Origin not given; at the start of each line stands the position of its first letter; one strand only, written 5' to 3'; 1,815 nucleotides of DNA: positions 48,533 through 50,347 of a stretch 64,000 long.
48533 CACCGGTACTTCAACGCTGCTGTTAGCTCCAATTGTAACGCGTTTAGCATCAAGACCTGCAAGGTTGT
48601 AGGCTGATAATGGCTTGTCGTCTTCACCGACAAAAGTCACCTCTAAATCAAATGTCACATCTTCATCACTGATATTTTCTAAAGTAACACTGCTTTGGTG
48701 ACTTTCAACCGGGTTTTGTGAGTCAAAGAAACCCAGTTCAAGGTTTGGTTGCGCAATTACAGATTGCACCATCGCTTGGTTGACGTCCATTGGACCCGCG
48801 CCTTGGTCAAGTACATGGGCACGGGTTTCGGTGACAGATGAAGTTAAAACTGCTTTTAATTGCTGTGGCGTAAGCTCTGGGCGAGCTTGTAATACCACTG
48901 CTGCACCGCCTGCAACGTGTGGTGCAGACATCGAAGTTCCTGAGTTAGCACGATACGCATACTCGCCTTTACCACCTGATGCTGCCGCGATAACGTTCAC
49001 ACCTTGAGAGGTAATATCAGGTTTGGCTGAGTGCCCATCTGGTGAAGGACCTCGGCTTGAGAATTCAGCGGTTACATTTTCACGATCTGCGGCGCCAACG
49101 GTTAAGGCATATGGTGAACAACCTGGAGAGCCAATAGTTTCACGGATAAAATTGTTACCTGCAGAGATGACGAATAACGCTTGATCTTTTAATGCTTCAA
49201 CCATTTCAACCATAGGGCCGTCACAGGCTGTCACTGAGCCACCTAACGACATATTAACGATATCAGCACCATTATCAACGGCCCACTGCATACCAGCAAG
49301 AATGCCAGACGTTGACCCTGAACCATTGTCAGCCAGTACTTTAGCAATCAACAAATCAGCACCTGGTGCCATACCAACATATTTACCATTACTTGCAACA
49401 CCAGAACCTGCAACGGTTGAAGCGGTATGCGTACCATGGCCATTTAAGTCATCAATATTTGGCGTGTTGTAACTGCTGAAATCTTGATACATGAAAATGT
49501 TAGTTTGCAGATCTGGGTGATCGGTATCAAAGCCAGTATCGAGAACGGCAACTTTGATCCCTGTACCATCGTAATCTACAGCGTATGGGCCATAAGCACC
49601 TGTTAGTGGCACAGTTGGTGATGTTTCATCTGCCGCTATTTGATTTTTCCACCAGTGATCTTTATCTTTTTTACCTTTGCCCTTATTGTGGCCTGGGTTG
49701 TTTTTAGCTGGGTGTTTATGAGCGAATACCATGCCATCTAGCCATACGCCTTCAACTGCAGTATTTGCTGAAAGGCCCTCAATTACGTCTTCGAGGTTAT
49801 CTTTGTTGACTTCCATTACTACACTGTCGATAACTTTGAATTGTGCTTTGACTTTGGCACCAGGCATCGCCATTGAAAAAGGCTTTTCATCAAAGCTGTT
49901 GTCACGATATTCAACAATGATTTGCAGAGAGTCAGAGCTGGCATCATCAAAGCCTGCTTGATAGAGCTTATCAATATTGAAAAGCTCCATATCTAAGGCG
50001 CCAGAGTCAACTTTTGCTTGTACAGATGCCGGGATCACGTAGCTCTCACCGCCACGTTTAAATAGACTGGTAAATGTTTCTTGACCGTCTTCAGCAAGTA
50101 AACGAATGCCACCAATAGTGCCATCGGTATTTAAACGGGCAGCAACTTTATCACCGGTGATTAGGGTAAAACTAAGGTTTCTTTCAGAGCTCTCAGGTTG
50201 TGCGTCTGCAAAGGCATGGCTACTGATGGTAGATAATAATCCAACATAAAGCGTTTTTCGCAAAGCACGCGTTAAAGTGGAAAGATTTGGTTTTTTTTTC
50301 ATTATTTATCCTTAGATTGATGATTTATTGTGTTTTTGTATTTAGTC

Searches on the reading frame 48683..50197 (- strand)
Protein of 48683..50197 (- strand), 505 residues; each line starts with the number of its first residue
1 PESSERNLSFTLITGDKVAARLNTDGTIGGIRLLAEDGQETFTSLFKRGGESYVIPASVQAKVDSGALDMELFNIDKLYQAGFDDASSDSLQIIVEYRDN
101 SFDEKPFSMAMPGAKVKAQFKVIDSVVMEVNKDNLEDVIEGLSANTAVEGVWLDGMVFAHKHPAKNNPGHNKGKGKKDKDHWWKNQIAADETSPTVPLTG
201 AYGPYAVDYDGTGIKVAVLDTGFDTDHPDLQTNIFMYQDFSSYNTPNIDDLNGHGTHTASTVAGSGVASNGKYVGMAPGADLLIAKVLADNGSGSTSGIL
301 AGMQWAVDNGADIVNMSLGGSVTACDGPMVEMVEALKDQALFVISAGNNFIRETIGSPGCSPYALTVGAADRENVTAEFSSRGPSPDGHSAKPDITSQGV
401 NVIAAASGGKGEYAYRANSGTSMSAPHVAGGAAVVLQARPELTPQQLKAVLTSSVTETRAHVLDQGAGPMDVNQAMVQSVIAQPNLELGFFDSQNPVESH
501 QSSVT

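Call 56: search_solved_structures(query=window:48683-50197:-, max_evalue=1e-10)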
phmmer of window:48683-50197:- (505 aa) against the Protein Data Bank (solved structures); distinct sequences matched with E-value up to 1e-10: 152 (the best 60 are shown).
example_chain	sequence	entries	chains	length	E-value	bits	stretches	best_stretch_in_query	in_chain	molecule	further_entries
9ues_B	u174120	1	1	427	4.2e-55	190.6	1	204-477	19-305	Subtilisin-like serine protease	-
3afg_A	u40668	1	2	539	2.5e-54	188.1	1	203-476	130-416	Subtilisin-like serine protease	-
8jmw_A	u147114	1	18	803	1.2e-47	166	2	175-372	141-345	S8 family serine peptidase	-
1sbt_A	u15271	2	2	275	3.7e-38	134.8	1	205-458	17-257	SUBTILISIN BPN' | SUBTILISIN NOVO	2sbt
1suc_A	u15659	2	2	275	6.6e-37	130.6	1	205-458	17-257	SUBTILISIN BPN' CRB-S3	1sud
1s01_A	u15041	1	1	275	6.9e-37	130.6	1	205-458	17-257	Subtilisin BPN'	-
1sbi_A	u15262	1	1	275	1.3e-36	129.7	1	205-458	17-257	SUBTILISIN 8397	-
1aqn_A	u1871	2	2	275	1.3e-36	129.7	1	205-458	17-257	SUBTILISIN 8324 | SUBTILISIN BPN'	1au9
1lw6_E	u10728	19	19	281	2e-36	129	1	205-458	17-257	SUBTILISIN BPN' | Subtilisin BPN' precursor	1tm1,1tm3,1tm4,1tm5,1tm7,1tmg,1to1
1sbh_A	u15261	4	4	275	2.2e-36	128.9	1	205-456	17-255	SUBTILISIN 8397+1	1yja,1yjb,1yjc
1ak9_A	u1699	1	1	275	2.6e-36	128.6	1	205-458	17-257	SUBTILISIN 8321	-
1sbn_E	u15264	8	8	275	2.7e-36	128.6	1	205-458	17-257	SUBTILISIN NOVO BPN' | SUBTILISIN BPN'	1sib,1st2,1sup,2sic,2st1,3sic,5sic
2sni_E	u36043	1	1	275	2.7e-36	128.6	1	205-458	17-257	SUBTILISIN NOVO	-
1s02_A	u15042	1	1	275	2.7e-36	128.6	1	205-458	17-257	SUBTILISIN BPN'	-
1sub_A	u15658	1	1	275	3.9e-36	128.1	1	205-458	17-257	SUBTILISIN BPN' CRB-S3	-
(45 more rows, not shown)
